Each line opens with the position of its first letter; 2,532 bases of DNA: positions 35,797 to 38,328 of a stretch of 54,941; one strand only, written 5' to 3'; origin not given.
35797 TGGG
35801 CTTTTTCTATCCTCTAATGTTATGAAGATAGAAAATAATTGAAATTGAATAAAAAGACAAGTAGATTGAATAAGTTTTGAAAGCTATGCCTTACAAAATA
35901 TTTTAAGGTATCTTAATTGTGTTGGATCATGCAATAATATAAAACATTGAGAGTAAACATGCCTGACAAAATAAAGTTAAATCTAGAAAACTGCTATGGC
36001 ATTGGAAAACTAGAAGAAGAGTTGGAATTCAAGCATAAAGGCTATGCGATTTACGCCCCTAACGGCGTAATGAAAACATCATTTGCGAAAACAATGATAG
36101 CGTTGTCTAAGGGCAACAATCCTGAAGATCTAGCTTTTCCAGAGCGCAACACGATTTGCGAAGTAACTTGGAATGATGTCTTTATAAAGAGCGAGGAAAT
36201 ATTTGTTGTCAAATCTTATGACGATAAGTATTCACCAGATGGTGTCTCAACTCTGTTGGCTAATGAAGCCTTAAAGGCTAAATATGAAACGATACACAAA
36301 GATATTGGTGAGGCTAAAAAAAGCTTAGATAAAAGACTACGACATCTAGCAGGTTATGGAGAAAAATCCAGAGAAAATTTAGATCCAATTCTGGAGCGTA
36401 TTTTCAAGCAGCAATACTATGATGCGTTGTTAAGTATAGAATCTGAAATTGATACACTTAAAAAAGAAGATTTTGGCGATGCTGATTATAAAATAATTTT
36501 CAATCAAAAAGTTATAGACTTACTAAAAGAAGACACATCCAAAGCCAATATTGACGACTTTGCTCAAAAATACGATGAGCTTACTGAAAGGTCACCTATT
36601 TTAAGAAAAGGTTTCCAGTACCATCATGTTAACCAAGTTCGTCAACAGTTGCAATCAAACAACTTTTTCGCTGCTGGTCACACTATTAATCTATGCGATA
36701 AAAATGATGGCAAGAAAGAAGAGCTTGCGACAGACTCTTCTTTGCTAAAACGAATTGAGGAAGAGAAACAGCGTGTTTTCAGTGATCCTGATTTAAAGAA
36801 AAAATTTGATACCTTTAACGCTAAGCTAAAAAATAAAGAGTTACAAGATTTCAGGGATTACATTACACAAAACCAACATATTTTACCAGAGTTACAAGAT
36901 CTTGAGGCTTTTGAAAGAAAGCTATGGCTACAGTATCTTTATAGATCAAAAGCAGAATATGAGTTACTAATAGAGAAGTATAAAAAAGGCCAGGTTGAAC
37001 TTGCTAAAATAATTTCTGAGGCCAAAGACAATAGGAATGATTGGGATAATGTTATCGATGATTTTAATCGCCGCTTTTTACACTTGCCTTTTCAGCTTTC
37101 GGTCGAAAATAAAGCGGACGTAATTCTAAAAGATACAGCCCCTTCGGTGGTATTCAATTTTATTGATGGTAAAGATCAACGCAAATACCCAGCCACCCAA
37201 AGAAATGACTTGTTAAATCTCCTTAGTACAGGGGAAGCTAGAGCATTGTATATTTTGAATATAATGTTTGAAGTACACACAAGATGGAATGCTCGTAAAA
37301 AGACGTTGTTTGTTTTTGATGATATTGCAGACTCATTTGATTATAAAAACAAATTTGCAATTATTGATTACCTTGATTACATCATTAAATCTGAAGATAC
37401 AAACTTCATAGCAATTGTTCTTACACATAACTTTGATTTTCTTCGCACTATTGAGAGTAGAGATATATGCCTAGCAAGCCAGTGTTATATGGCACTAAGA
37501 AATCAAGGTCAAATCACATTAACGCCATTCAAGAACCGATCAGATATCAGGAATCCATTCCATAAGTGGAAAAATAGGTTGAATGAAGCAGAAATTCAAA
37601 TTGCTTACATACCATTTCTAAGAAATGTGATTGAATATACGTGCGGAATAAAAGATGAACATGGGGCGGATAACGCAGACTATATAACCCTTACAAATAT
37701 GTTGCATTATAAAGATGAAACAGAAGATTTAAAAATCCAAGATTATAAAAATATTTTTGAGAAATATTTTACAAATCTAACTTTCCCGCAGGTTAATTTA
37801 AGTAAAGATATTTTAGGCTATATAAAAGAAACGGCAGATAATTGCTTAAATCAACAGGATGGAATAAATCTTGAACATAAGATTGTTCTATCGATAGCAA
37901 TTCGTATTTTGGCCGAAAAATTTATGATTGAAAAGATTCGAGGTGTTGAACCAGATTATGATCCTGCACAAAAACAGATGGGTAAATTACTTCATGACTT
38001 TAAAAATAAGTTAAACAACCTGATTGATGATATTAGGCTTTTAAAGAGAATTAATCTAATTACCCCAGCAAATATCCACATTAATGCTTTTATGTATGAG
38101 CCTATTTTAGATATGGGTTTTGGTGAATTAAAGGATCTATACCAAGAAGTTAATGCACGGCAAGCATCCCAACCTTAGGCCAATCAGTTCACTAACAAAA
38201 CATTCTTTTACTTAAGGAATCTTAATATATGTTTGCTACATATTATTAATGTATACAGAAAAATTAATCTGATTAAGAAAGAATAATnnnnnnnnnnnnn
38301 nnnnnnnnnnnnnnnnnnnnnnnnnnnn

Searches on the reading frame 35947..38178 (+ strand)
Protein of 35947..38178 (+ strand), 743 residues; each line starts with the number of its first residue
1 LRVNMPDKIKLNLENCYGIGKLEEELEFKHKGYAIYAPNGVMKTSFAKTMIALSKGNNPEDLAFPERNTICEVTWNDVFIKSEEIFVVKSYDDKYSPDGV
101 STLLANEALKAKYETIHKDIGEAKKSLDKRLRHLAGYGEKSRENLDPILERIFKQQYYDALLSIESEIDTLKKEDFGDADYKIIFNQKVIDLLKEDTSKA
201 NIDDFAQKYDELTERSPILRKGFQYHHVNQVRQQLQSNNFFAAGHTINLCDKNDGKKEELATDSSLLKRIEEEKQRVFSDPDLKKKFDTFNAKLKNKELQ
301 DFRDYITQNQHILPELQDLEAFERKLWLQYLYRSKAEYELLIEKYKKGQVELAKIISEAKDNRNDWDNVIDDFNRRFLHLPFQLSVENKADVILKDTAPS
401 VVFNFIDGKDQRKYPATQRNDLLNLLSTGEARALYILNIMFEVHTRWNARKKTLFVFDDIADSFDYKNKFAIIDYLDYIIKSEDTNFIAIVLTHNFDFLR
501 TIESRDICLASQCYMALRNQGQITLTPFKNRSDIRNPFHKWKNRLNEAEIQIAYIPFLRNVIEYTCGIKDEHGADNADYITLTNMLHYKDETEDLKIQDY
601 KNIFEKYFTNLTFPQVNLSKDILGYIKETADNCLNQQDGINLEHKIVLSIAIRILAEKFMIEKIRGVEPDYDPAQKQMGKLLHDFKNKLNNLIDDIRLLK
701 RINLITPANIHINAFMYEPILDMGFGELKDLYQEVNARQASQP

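Call 10: search_protein_families(library=pfam, proteins=[window:35947-38178:+])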
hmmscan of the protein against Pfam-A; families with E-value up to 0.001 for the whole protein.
window:35947-38178:+ (743 aa): 1 family
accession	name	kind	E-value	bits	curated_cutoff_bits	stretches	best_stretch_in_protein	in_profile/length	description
PF02463.25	SMC_N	-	0.00018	21.4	40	1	226-495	135-200/220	RecF/RecN/SMC N terminal domain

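Call 18: find_encoding_contigs(protein=window:35947-38178:+, flank=10000, max_places=10)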
Protein window:35947-38178:+ (743 aa): no gene with exactly this product is on record in the collection.

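Call 43: find_encoding_contigs(protein=window:35959-38178:+, flank=10000, max_places=6)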
Protein window:35959-38178:+ (739 aa): 1 contig read that carries it; 1 place shown.
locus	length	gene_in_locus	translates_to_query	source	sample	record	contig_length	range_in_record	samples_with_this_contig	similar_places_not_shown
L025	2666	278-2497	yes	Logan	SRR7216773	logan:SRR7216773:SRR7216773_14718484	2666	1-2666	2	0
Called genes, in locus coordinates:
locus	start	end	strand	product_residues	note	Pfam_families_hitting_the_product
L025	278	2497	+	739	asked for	-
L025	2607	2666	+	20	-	?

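Call 65: search_protein_families(library=ncbifam, proteins=[window:35959-38178:+], max_evalue=0.01)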
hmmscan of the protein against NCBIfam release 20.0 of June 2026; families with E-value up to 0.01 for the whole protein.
window:35959-38178:+ (739 aa): 0 families

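Call 74: search_protein_families(library=padloc, proteins=[window:35959-38178:+], max_evalue=0.001)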
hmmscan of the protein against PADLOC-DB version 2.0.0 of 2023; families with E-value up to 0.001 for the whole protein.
window:35959-38178:+ (739 aa): 1 family
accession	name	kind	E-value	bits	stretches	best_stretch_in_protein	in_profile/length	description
PDLC05023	PDC-S46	-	1e-237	789.4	1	3-733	2-717/719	-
